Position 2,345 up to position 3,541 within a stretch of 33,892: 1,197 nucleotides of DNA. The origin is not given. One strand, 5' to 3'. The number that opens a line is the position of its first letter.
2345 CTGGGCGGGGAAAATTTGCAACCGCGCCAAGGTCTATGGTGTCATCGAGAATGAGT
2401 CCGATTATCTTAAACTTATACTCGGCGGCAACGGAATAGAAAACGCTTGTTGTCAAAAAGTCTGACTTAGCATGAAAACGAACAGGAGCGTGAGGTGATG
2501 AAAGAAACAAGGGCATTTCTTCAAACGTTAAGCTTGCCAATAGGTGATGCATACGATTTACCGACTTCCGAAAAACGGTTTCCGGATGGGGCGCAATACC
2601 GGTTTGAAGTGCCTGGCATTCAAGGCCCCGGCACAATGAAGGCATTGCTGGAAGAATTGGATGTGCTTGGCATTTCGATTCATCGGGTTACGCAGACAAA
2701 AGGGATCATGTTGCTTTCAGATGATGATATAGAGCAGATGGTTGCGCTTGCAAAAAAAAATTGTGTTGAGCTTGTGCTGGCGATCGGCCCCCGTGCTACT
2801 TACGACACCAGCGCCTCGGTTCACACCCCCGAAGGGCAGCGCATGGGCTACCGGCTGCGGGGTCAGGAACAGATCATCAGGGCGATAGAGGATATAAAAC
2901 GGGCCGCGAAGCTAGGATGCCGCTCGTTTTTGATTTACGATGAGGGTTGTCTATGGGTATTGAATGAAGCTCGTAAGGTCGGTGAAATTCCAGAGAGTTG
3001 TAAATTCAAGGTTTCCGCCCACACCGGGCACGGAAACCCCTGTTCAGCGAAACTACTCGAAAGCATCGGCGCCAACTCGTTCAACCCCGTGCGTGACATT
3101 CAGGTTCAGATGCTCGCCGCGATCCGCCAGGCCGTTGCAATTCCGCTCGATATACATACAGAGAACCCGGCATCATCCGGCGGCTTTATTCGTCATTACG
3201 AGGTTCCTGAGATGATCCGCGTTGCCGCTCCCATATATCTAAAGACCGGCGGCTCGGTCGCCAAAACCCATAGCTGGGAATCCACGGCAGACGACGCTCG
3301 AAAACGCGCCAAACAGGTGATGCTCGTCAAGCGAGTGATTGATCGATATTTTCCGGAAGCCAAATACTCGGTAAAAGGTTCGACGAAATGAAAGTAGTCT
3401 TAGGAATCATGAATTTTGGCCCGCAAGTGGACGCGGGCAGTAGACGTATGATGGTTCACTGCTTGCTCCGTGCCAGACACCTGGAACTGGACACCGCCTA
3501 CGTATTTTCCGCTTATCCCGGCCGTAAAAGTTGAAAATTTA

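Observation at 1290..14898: Orphan small-acid / 2-oxoacid tailoring cassette inside a glycan locus (CitE-like lyase, PrpD-like dehydratase, split TtdAB-type hydro-lyase, Ppd-like decarboxylase, AKR, FkbM methyltransferase, ATP-grasp ligase)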

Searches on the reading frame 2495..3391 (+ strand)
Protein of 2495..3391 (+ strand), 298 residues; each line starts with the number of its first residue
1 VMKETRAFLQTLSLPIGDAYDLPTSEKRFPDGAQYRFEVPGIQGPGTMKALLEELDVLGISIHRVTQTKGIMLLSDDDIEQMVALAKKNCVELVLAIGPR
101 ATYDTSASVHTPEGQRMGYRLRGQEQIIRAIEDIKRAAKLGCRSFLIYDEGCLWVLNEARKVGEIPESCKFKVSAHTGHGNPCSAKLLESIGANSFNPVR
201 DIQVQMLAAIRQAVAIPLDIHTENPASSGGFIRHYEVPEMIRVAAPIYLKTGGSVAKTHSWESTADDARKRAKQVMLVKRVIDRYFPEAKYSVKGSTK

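Call 4: search_protein_families(library=pfam, proteins=[window:2495-3391:+], max_evalue=0.01)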
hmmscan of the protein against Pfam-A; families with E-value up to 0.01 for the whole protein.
window:2495-3391:+ (298 aa): 0 families

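Call 7: search_protein_families(library=ncbifam, proteins=[window:2495-3391:+], max_evalue=0.01)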
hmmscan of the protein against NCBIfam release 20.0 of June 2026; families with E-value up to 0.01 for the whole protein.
window:2495-3391:+ (298 aa): 0 families

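Call 19: find_homologous_proteins(query=window:2495-3391:+)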
Query window:2495-3391:+ (298 aa): 6160 proteins with E <= 0.001 among 7861 candidates; the best 120 are listed.
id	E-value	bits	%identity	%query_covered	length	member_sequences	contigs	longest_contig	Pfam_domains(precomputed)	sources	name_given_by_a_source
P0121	1.4e-194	663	100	100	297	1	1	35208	-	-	-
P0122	1.0e-166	571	85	99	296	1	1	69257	-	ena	-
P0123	3.7e-166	569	84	100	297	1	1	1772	-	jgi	jgi:hypothetical protein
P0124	5.6e-166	569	85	100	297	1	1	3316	-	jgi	-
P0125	7.3e-166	568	84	100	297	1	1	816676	-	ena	-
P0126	5.2e-165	566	84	100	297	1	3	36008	-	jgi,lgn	jgi:hypothetical protein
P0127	6.0e-165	565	84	100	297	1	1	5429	-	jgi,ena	-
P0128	6.2e-165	565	84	100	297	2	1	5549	-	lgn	-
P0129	8.1e-165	565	83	100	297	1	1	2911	-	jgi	jgi:hypothetical protein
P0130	8.7e-165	565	84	100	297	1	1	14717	-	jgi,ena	-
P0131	8.8e-164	562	85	97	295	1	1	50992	-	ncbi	-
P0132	1.7e-163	561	83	100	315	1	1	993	-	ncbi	-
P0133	3.6e-163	560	84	99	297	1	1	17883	-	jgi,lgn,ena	-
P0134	6.5e-163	559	84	100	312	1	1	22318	-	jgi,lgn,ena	-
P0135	1.6e-162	557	82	100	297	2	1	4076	-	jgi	-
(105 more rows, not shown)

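Call 20: search_solved_structures(query=window:2495-3391:+, max_evalue=10)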
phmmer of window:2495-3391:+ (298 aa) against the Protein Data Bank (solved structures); distinct sequences matched with E-value up to 10: 3.
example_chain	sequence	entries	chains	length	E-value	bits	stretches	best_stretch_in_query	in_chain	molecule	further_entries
7xrf_A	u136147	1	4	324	1.4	11.3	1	113-144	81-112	AP_endonuc_2 domain-containing protein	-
7bvr_A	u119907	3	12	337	1.5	11.2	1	113-144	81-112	AP_endonuc_2 domain-containing protein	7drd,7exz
7pwg_W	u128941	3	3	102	1.6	11.1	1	119-156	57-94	Ribosomal protein L24A | 60S ribosomal protein eL24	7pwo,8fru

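Call 23: find_related_loci(query=window:2495-3391:+, collection=genome_contigs, flank=10000)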
Query window:2495-3391:+ (298 aa) in genome_contigs; peptide patterns used: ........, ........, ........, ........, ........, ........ (x = any residue, [..] = any of these).
598 stretches matched a pattern (row limit reached: there are more); 330 encode a relative of the query (tblastn E <= 1e-3); the best 80 are kept; 80 distinct loci.
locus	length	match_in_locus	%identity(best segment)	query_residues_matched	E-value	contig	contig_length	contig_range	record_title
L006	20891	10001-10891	82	2-298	3e-170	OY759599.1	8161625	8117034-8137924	MAG: Desulfatiglandales bacterium isolate ef928343-fb2c-4ac1-bd77-a4af7a033044 genome assembly, chromosome: 1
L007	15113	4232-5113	83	2-295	4e-168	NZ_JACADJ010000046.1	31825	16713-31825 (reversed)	Desulfobacter latus strain AcRS2 NODE_88_length_31825_cov_31.855385, whole genome shotgun sequence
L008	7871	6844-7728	81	2-296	2e-166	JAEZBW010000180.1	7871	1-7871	MAG: Bacillota bacterium isolate OH_CBrB_215 k127_104376, whole genome shotgun sequence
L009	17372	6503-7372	81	2-291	2e-166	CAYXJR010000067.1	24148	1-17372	MAG TPA_asm: uncultured Porphyromonadaceae bacterium isolate SRP178699_co1_495 genome assembly, contig: NODE_2389_length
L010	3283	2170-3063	80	1-298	8e-174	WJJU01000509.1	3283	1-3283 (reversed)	MAG: Chitinivibrionales bacterium isolate RBin_299 k141_2708780, whole genome shotgun sequence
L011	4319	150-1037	80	1-296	7e-170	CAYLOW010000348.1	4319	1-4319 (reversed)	MAG TPA_asm: uncultured Anaerolinea sp. isolate SRP272421_co2_256 genome assembly, contig: NODE_87068_length_4319_cov_10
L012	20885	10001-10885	81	2-296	6e-165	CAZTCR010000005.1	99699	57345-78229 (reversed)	MAG TPA_asm: uncultured Eubacteriales bacterium isolate SRP192927_co6_794 genome assembly, contig: NODE_163_length_99699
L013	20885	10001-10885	79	2-296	2e-164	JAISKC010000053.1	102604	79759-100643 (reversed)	MAG: Eubacteriales Family XIII. Incertae Sedis bacterium isolate Hs463_bin27 k119_1844751, whole genome shotgun sequence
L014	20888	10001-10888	80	1-296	3e-164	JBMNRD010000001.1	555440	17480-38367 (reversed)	MAG: Lachnospiraceae bacterium isolate SBF912SR4HQ0020 scaffold_4_c1, whole genome shotgun sequence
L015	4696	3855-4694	84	2-281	4e-168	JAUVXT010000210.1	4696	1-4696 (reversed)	MAG: Deltaproteobacteria bacterium isolate CSMAG_1223 CSMAG_1223_k141_1726514_length_4696_cov_5.0000, whole genome shotg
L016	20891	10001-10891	80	2-298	5e-164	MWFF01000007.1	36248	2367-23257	MAG: Verrucomicrobia bacterium ADurb.Bin006 BWX48_contig000007, whole genome shotgun sequence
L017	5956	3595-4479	79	2-296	2e-165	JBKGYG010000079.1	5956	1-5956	MAG: Eubacteriales bacterium isolate C1M08_25 NODE_10310_length_5956_cov_4.854431, whole genome shotgun sequence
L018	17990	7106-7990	79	2-296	3e-163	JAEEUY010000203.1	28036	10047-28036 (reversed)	MAG: Bacteroidales bacterium isolate Tb.RUG.44 k141_9813556_flag=0_multi=34.1453_len=28036, whole genome shotgun sequenc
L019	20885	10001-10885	79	1-295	1e-163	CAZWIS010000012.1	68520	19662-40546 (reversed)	MAG TPA_asm: uncultured Candidatus Cloacimonadota bacterium isolate binchicken_co168_130 genome assembly, contig: NODE_5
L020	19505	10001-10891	78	2-298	1e-163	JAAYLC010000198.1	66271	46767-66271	MAG: Bacteroidetes bacterium isolate AS15tlH2ME_132 7208_AS15, whole genome shotgun sequence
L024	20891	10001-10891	78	2-298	1e-162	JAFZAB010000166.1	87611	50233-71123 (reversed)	MAG: Victivallales bacterium isolate RGIG7578 Water_buffalos_Omasum-3__c581670, whole genome shotgun sequence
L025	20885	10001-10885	78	2-296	1e-162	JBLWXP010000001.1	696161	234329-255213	MAG: Balneola sp. isolate EA21-03 A21maxbin.012RE.5K@1, whole genome shotgun sequence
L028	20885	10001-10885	78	2-296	2e-162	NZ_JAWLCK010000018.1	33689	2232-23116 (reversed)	MAG: Lutispora sp. isolate 15dZY3.bin.41 NODE_1696_length_33689_cov_7.546442, whole genome shotgun sequence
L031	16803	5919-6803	78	2-296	6e-162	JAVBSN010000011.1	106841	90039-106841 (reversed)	MAG: Lachnospiraceae bacterium isolate EPI_MAG_00224 c_000006199928, whole genome shotgun sequence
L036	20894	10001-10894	76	1-298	2e-160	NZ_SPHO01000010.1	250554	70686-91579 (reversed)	Clostridium sp. 1001271st1 H5 strain 1001271st1_H5 NODE_10_length_250554_cov_22.7303, whole genome shotgun sequence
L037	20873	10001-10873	79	2-292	1e-160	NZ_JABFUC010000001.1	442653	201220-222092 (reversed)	Billgrantia campisalis strain A4 NODE_1_length_442653_cov_87.325063, whole genome shotgun sequence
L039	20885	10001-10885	78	2-296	3e-160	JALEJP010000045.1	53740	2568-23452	MAG: Lachnospiraceae bacterium isolate SUG64 k141_1240968, whole genome shotgun sequence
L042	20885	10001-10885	78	2-296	4e-160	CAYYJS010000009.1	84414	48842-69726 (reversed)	MAG TPA_asm: uncultured Victivallales bacterium isolate SRP272421_co2_539 genome assembly, contig: NODE_327_length_84414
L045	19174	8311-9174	78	2-289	2e-159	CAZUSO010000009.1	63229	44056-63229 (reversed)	MAG TPA_asm: uncultured Taibaiella sp. isolate SRP344714_co1_409 genome assembly, contig: NODE_1026_length_63229_cov_10.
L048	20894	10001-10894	77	1-298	1e-159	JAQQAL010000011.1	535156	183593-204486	MAG: Candidiatus Thalassospirochaeta sargassi isolate JB008 k141_166825, whole genome shotgun sequence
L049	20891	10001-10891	78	2-298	1e-159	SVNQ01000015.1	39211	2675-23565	MAG: Ruminococcus sp. isolate SIG543 NODE_22455_length_39211_cov_1.747800, whole genome shotgun sequence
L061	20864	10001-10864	79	2-289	1e-158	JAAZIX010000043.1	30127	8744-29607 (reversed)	MAG: Clostridiaceae bacterium isolate AS21ysBPME_159 46734_AS21, whole genome shotgun sequence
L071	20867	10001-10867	78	1-289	4e-158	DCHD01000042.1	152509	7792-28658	MAG TPA_asm: Solobacterium sp. UBA1761 UBA1761_contig_13672, whole genome shotgun sequence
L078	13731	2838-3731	74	1-298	1e-157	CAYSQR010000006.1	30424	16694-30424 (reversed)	MAG TPA_asm: uncultured Kaistella sp. isolate SRP344714_co1_26 genome assembly, contig: NODE_2978_length_30424_cov_4.936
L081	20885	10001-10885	75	2-296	7e-158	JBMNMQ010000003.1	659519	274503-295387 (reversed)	MAG: Anaerovoracaceae bacterium isolate SBF912LR0HQ0010 contig_37186, whole genome shotgun sequence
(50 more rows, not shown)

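Call 31: search_protein_families(library=pfam, proteins=[L039:9009-10004:+, L025:10921-11967:+, L006:17200-18657:+, L037:14483-15847:+, L048:13212-13928:+, L078:8135-9148:+, L031:3616-4560:+, L048:15385-16401:+, L028:16743-17618:+, L024:15071-16153:+], max_evalue=0.001)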
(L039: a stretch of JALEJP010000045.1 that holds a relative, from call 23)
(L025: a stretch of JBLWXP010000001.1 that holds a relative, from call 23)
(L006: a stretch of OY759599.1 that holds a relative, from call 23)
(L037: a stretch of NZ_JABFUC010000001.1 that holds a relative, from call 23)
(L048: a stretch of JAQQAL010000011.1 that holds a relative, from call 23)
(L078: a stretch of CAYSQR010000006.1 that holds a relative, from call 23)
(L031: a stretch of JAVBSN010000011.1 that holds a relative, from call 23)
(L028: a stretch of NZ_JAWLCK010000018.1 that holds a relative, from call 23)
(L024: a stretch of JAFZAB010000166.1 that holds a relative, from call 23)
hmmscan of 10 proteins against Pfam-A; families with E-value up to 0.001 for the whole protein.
L039:9009-10004:+ (331 aa): 2 families
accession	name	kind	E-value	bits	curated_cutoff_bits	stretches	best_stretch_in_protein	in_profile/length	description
PF02826.25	2-Hacid_dh_C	-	5.1e-60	202.3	25.1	1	115-293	1-178/178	D-isomer specific 2-hydroxyacid dehydrogenase, NAD binding domain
PF00389.36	2-Hacid_dh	-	4.3e-23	81.9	24.6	1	24-318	15-127/134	D-isomer specific 2-hydroxyacid dehydrogenase, catalytic domain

L025:10921-11967:+ (348 aa): 1 family
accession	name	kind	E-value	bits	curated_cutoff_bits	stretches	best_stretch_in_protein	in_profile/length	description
PF02615.19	Ldh_2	-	3.1e-112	375.4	38.8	1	13-335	5-332/333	Malate/L-lactate dehydrogenase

L006:17200-18657:+ (485 aa): 2 families
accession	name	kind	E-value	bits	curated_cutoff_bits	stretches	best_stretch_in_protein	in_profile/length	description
PF13440.11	Polysacc_synt_3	-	6.9e-86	288.5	23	1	31-322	1-292/293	Polysaccharide biosynthesis protein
PF01943.22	Polysacc_synt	-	6.4e-26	91.8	28.2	1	8-273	2-273/274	Polysaccharide biosynthesis protein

L037:14483-15847:+ (454 aa): 2 families
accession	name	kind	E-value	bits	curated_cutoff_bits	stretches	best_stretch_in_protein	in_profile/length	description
PF00206.25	Lyase_1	-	3.8e-46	158.4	27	1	17-299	7-309/312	Lyase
PF10397.14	ADSL_C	-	8.2e-18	64.9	32.7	1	366-443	1-79/79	Adenylosuccinate lyase C-terminus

L048:13212-13928:+ (238 aa): 4 families
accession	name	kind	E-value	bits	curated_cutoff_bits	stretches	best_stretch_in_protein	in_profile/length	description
PF00132.30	Hexapep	-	4.4e-17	61.4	27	1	136-170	2-36/36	Bacterial transferase hexapeptide (six repeats)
PF25084.1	LbH_EIF2B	-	8.3e-09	35.8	54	0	5-64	29-88/105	EIF2B subunit epsilon LbH domain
PF14602.12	Hexapep_2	-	2.1e-07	31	27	1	136-170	2-34/34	Hexapeptide repeat of succinyl-transferase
PF07959.18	Fucose_pyrophosphorylase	-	5.2e-06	26.1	34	1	7-70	282-348/418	Fucose pyrophosphorylase domain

L078:8135-9148:+ (337 aa): 1 family
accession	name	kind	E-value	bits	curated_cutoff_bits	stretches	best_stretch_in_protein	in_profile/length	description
PF04199.19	Cyclase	-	5e-11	43.4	23.1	1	75-265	8-142/142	Putative cyclase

L031:3616-4560:+ (314 aa): 3 families
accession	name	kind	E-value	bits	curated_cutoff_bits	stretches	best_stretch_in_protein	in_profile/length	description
PF00535.33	Glycos_transf_2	-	3.2e-30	105.7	23.3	1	4-135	1-130/168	Glycosyl transferase family 2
PF10111.15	Glyco_tranf_2_2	-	1.3e-06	28.5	27.3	1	5-94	2-91/276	Glycosyltransferase like family 2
PF13641.12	Glyco_tranf_2_3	-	0.00091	19.7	27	0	3-94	3-96/230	Glycosyltransferase like family 2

L048:15385-16401:+ (338 aa): 2 families
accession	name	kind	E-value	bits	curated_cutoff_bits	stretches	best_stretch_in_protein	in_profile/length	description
PF00535.33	Glycos_transf_2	-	2e-18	67.3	23.3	1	27-176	4-149/168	Glycosyl transferase family 2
PF10111.15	Glyco_tranf_2_2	-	1.5e-06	28.4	27.3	1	27-148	5-127/276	Glycosyltransferase like family 2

L028:16743-17618:+ (291 aa): 2 families
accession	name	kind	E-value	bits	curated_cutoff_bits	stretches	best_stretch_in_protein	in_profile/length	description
PF00483.29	NTP_transferase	-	5.8e-72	242.6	21.2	1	5-241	1-243/245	Nucleotidyl transferase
PF12804.13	NTP_transf_3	-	3.4e-09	37.5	27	1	6-128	1-113/160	MobA-like NTP transferase domain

L024:15071-16153:+ (360 aa): 1 family
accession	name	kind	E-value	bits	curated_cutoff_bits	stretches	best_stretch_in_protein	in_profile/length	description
PF14397.11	ATPgrasp_ST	-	1.9e-42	145.8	31.4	1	111-354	12-275/278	Sugar-transfer associated ATP-grasp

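Call 34: predict_structure(alignment_id=A1)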
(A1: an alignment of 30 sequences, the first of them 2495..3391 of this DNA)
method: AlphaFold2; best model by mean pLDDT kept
length: 298 residues; sequences in the alignment: 30
mean_pLDDT: 61.0   pTM: 0.65
mean pLDDT of the five models: 61.0, 60.8, 60.8, 55.5, 53.8
residues with pLDDT >= 90: 28; 70-90: 74; 50-70: 92; < 50: 104
segments of 3 or more residues with pLDDT < 50: 12-38, 101-110, 115-119, 177-183, 195-202, 222-260
pLDDT, mean of each block of 10 residues (from residue 1): 46 39 37 45 81 86 76 90 94 77 44 51 64 91 81 73 86 55 51 45 52 56 35 29 37 36 72 68 65 69
secondary structure, 60 per line:
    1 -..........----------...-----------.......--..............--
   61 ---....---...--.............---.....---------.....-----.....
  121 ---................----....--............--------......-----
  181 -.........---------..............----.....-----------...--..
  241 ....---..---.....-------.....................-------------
elements in order: H2-11 E36-42 H45-58 E64-67 H76-88 E92-96 E106-110 E116-120 H124-139 E144-147 H150-161 E170-175 H182-190 H200-213 E218-222 H239-244 H253-257 H265-285

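Call 36: search_protein_representatives(protein=window:2495-3391:+)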
Query: 298 residues. Proteins with E-value up to 0.001 (for the whole library): 1001; up to 1e-10: 564; up to 1e-30: 124. The best 150 are listed.
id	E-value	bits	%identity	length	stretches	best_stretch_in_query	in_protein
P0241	1.4e-93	329.6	52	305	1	2-292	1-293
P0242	1.2e-81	290.4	47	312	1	3-287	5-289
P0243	3.7e-75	269.1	48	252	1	2-248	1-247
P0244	1.9e-74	266.8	44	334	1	8-297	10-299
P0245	4.7e-71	255.7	67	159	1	140-298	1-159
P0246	2.8e-70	253.1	43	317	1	3-291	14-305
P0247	3.3e-69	249.6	44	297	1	1-292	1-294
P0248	1.1e-68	247.8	42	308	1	4-294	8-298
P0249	1.2e-68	247.7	41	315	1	2-293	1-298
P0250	3.0e-66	239.9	43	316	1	6-295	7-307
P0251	6.8e-66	238.7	48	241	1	62-292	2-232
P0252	1.0e-65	238.2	57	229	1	77-257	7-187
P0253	3.0e-65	236.6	70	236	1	2-156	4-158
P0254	4.7e-65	236.0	42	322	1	3-290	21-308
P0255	6.9e-65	235.4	42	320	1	9-295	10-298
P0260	7.0e-60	219.0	40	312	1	4-296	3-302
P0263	2.5e-56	207.3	37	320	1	4-296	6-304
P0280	2.1e-48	181.3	34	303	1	2-296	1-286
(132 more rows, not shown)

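Call 38: fold_search(model_id=the predicted structure, library=pdb)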
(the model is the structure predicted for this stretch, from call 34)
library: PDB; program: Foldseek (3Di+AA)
matches with E <= 10: 1715; with E <= 0.001: 143
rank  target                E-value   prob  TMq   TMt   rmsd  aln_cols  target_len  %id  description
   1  6ofu_B                4.6e-06  1.00  0.39  0.42   8.3       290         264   15  X-ray crystal structure of the YdjI aldolase from Escherichia coli K12 (released 2019-04-24)
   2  1gvf_B                1.1e-05  1.00  0.39  0.41   8.8       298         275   16  Structure of tagatose-1,6-bisphosphate aldolase (released 2002-06-18)
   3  2nx9_B                1.3e-05  1.00  0.37  0.27  13.9       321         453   12  Crystal structure of the carboxyltransferase domain of the oxaloacetate decarboxylase Na+ pump from Vibrio cholerae (released 2006-12-26)
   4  5ks8_D                2.4e-05  1.00  0.41  0.24  13.4       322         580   12  Crystal structure of two-subunit pyruvate carboxylase from Methylobacillus flagellatus (released 2016-10-19)
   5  6w6a_A                2.5e-05  1.00  0.37  0.42  10.2       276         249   13  Crystal structure of a pyridoxine 5'-phosphate synthease from Stenotrophomonas maltophilia K279a (released 2020-03-25)
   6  5ks8_C                3.2e-05  1.00  0.40  0.23  13.5       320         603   14  Crystal structure of two-subunit pyruvate carboxylase from Methylobacillus flagellatus (released 2016-10-19)
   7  1gvf_A                3.4e-05  1.00  0.41  0.43  10.3       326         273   16  Structure of tagatose-1,6-bisphosphate aldolase (released 2002-06-18)
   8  3apy_A                3.8e-05  1.00  0.34  0.35  11.7       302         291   13  Properties and crystal structure of methylenetetrahydrofolate reductase from Thermus thermophilus HB8 (released 2011-09-14)
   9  4ks0_A                5.1e-05  1.00  0.38  0.27  12.4       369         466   12  Pyruvate kinase (PYK) from Trypanosoma cruzi in the presence of Magnesium, oxalate and F26BP (released 2014-11-19)
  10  5ks8_F                5.5e-05  1.00  0.38  0.26  13.8       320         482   13  Crystal structure of two-subunit pyruvate carboxylase from Methylobacillus flagellatus (released 2016-10-19)
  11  1w5n_B                5.8e-05  1.00  0.41  0.39  11.7       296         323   12  Stepwise introduction of zinc binding site into porphobilinogen synthase of Pseudomonas aeruginosa (mutations D131C an (released 2005-01-19)
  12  3kdo_D                6.1e-05  1.00  0.40  0.31  10.3       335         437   12  Crystal structure of Type III Rubisco SP6 mutant complexed with 2-CABP (released 2010-10-06)
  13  2nx9_A                6.9e-05  1.00  0.39  0.28  13.4       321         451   13  Crystal structure of the carboxyltransferase domain of the oxaloacetate decarboxylase Na+ pump from Vibrio cholerae (released 2006-12-26)
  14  5hms_A                7.8e-05  1.00  0.36  0.33  12.8       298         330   13  X-ray structure of human recombinant 5-aminolaevulinic acid dehydratase (hrALAD). (released 2016-01-27)
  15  5ks8_E                9.9e-05  1.00  0.40  0.30  12.2       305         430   12  Crystal structure of two-subunit pyruvate carboxylase from Methylobacillus flagellatus (released 2016-10-19)
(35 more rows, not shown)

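Call 40: search_solved_structures(query=A2, max_evalue=10)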
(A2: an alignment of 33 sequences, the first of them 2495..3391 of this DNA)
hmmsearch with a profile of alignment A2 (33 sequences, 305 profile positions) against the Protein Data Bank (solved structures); distinct sequences matched with E-value up to 10: 4.
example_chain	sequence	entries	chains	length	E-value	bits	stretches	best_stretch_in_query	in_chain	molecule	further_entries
3rj2_X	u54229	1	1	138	0.021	17.2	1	195-245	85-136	Putative uncharacterized protein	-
1gvf_A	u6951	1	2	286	0.44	12.9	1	201-222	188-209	TAGATOSE-BISPHOSPHATE ALDOLASE AGAY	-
8xix_A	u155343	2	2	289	1.2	11.5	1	48-126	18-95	D-tagatose 3-epimerase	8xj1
8xiv_A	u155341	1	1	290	1.2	11.4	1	48-126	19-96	D-tagatose 3-epimerase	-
